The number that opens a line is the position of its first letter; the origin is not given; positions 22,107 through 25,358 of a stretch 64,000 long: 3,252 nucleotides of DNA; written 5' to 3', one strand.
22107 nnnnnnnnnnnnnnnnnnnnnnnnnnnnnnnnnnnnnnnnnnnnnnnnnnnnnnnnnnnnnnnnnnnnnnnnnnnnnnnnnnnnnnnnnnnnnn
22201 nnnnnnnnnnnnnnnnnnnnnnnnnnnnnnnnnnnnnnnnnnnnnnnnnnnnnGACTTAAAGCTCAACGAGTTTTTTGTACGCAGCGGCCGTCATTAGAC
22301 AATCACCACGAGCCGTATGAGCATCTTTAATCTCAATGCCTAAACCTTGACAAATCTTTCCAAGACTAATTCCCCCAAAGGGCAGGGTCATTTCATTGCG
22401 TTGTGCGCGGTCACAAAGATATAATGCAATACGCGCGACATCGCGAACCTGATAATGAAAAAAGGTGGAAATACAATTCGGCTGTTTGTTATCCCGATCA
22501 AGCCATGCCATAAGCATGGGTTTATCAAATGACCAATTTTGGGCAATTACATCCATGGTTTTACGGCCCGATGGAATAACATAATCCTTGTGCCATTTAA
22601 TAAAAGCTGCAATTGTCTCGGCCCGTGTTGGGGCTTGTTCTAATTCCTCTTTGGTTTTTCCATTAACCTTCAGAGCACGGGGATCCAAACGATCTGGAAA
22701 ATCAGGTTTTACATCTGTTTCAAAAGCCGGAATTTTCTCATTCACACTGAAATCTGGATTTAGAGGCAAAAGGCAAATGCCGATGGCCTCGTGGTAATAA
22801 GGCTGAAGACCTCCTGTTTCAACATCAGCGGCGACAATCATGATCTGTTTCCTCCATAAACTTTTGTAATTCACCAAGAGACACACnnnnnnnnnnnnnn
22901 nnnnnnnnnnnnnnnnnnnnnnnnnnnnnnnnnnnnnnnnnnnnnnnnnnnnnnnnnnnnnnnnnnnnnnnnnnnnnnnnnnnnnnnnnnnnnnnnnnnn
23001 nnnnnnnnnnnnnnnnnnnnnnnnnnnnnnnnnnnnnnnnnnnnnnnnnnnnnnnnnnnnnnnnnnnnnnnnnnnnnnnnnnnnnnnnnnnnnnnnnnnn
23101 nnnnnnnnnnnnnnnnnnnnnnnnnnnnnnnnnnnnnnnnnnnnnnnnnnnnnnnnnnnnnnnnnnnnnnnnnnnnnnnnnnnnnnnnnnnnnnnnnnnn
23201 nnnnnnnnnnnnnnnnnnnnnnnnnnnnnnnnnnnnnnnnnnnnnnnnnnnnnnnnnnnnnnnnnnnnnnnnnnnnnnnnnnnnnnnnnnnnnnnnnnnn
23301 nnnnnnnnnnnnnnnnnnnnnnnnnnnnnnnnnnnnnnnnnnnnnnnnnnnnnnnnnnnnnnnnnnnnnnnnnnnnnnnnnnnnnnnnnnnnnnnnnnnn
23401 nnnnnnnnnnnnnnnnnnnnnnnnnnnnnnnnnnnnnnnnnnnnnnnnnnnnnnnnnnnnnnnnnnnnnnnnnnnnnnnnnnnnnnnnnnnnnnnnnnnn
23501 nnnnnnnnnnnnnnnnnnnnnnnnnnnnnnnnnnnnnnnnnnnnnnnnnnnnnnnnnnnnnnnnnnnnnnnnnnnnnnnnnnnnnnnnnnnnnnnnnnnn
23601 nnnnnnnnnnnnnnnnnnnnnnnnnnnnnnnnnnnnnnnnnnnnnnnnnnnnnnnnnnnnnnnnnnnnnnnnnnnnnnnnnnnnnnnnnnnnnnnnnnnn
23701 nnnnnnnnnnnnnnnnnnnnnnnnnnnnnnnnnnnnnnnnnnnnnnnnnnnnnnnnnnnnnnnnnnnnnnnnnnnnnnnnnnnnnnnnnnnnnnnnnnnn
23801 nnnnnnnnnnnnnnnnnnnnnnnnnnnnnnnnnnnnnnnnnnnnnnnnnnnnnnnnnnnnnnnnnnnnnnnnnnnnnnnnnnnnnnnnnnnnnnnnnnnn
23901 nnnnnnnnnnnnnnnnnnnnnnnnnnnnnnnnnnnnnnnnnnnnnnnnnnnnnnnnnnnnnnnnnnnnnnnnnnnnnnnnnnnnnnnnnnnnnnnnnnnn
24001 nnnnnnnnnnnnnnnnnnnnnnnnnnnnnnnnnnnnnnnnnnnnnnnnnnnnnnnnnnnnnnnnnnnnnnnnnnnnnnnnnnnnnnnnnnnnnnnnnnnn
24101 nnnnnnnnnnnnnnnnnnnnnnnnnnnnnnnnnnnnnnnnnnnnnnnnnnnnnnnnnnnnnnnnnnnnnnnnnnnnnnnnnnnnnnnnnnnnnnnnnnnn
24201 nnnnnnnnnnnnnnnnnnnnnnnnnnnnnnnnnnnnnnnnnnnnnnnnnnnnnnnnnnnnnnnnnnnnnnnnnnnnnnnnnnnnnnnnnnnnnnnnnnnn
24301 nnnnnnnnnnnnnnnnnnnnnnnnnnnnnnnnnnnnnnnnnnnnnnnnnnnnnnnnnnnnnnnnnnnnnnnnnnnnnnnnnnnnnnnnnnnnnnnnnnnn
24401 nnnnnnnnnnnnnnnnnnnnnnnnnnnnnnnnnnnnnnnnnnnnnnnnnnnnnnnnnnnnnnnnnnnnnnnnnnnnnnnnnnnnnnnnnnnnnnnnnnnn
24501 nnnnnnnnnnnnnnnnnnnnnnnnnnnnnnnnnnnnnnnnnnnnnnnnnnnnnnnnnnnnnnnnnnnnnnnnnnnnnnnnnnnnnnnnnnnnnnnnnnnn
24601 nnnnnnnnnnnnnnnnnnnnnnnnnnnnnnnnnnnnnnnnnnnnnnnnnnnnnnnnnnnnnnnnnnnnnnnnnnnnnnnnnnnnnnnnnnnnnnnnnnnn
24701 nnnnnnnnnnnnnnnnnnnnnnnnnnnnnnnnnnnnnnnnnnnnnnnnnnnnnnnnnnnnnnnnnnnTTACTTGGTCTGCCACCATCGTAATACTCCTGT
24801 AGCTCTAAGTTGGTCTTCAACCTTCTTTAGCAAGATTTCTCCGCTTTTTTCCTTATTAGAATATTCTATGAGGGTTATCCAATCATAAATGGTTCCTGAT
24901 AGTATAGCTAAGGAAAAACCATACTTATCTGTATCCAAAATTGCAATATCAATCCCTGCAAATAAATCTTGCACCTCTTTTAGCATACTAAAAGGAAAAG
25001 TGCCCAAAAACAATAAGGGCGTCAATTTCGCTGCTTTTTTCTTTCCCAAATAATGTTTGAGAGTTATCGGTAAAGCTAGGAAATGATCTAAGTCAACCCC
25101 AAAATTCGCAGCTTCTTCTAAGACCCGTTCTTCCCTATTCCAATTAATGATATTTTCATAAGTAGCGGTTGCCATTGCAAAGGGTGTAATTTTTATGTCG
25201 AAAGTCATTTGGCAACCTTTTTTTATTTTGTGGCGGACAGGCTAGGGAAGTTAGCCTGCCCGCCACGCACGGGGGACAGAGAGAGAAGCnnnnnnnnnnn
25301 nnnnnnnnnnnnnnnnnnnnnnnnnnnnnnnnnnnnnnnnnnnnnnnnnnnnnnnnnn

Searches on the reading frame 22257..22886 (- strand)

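Call 47: search_protein_families(library=pfam, proteins=[window:22257-22886:-], max_evalue=0.01)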
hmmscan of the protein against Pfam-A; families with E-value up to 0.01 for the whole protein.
window:22257-22886:- (209 aa): 1 family
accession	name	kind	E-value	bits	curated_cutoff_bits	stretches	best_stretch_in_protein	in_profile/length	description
PF00929.31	RNase_T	-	4.2e-14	53.9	24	1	18-203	1-164/164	Exonuclease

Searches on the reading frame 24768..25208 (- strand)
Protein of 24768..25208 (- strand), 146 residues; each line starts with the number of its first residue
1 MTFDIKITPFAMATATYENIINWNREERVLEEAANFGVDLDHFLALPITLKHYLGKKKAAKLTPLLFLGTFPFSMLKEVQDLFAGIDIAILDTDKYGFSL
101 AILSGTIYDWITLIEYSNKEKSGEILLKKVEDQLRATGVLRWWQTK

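Call 47: search_protein_families(library=pfam, proteins=[window:24768-25208:-], max_evalue=0.01)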
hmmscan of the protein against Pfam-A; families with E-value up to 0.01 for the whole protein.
window:24768-25208:- (146 aa): 1 family
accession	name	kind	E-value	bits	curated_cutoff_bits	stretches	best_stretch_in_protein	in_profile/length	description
PF06441.18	EHN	-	0.00052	20.6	22.8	1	14-76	48-105/107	Epoxide hydrolase N terminus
